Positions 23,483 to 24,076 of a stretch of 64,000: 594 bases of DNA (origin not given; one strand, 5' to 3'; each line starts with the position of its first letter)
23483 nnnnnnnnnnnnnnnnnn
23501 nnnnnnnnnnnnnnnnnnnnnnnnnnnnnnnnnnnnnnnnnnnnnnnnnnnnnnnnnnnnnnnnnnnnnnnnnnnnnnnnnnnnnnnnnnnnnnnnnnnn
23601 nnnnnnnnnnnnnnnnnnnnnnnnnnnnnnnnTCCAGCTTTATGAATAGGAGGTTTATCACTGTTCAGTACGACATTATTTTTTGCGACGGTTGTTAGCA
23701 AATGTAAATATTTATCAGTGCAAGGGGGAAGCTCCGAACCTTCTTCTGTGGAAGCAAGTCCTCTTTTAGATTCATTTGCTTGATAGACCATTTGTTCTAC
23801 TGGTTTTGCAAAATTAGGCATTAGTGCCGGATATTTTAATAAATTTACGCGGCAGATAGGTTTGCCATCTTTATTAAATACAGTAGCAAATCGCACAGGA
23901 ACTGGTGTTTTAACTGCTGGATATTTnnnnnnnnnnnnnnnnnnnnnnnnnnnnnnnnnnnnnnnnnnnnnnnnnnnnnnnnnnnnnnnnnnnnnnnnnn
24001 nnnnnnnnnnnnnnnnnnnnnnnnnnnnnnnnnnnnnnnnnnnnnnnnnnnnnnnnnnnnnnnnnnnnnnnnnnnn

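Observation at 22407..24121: Unrecognised multi-copy secreted/lipoprotein family (VPNFA-IHK family): type locus directly after rpoC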

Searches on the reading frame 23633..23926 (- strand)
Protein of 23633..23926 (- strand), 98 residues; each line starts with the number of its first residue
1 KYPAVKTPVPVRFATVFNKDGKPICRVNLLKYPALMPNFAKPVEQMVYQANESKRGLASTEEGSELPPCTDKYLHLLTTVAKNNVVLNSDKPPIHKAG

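Call 48: predict_structure(alignment_id=A5)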
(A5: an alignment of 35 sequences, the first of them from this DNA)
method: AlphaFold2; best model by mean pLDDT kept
length: 98 residues; sequences in the alignment: 35
mean_pLDDT: 66.9   pTM: 0.53
mean pLDDT of the five models: 66.9, 66.3, 66.1, 65.0, 62.5
residues with pLDDT >= 90: 0; 70-90: 55; 50-70: 11; < 50: 32
segments of 3 or more residues with pLDDT < 50: 47-63, 85-98
pLDDT, mean of each block of 10 residues (from residue 1): 66 84 86 84 60 41 68 81 52 43
secondary structure, 60 per line:
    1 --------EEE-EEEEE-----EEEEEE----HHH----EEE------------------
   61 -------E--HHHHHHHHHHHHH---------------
elements in order: E9-11 E13-17 E23-28 E40-42 H71-83
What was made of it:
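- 23633..23926 (-): Member B residues 66-163: the VPNFA core domain. It has strands 74-76, 78-82, 88-93 and 105-107 and helix 136-147. Cys90 and Cys134 are invariant. The core-only model gives the same secondary structure (call 48).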

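Call 50: fold_search(model_id=the predicted structure, library=pdb)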
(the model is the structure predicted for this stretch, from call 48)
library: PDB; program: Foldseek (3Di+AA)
matches with E <= 10: 95; with E <= 0.001: 0
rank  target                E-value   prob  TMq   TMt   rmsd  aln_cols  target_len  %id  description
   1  7eha_C                2.3e+00  0.13  0.21  0.13   2.1        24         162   25  Crystal structure of the flagellar hook cap from Salmonella enterica serovar Typhimurium (released 2021-11-24)
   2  2x8s_A                3.7e+00  0.03  0.12  0.04   4.8        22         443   50  Crystal Structure of the Abn2 D171A mutant in complex with arabinotriose (released 2011-03-23)
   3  7eha_E                4.6e+00  0.09  0.20  0.13   2.1        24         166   25  Crystal structure of the flagellar hook cap from Salmonella enterica serovar Typhimurium (released 2021-11-24)
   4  7eh9_A                4.6e+00  0.08  0.21  0.16   2.3        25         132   24  Crystal structure of the flagellar hook cap fragment from Salmonella enterica serovar Typhimurium (released 2021-11-24)
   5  4odo_B                4.6e+00  0.03  0.14  0.10   5.5        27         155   18  Structure of SlyD from Thermus thermophilus in complex with FK506 (released 2015-01-14)
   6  1i5h_MODEL_1_W        4.6e+00  0.02  0.14  0.22   5.8        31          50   19  SOLUTION STRUCTURE OF THE RNEDD4 WWIII DOMAIN-RENAL BP2 PEPTIDE COMPLEX (released 2001-05-02)
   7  7eha_B                4.9e+00  0.08  0.20  0.13   2.2        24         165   25  Crystal structure of the flagellar hook cap from Salmonella enterica serovar Typhimurium (released 2021-11-24)
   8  4q2w                  4.9e+00  0.08  0.18  0.07   2.9        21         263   24  Crystal Structure of pneumococcal peptidoglycan hydrolase LytB (released 2014-07-16)
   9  9cpz_A                5.2e+00  0.06  0.16  0.04   3.9        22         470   27  C387S variant of D-ornithine/D-lysine decarboxylase complexed with PMP and 4-guanidinobutanal (released 2025-08-06)
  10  1h5r_A                5.6e+00  0.12  0.17  0.06   0.6        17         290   24  Thymidylyltransferase complexed with Thimidine and Glucose-1-phospate (released 2001-11-23)
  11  8s1c_A                5.6e+00  0.07  0.15  0.23   3.4        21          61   19  Intertwined dimer of the PTK6 SH3 domain (released 2025-03-05)
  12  8s1c_B                6.0e+00  0.08  0.14  0.23   2.5        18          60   17  Intertwined dimer of the PTK6 SH3 domain (released 2025-03-05)
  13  8prl_A                6.0e+00  0.08  0.17  0.20   0.8        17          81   18  The structure of v22Bagel8 (released 2024-07-24)
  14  8d5r_B                6.0e+00  0.07  0.16  0.04   4.9        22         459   27  Structure of Y430F D-ornithine/D-lysine decarboxylase complex with D-ornithine (released 2022-11-16)
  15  8d88_A                6.0e+00  0.07  0.16  0.04   4.7        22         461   27  Structure of Y430F D-ornithine/D-lysine decarboxylase complex with D-lysine (released 2022-11-16)
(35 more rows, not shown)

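Call 97: search_solved_structures(query=A5, max_evalue=10)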
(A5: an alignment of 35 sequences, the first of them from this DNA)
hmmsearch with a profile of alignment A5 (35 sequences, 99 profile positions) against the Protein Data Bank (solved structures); distinct sequences matched with E-value up to 10: 3.
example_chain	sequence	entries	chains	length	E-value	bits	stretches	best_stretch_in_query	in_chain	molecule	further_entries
9okb_C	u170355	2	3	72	0.18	14.8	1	47-91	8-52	CS-3 | DASH complex subunit DAD4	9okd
8r6s_U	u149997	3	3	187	0.32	14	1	23-54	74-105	PRIN2 | PRIN2, PLASTID REDOX INSENSITIVE 2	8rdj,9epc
2yrb_A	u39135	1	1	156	1.6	11.8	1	9-42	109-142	Protein fantom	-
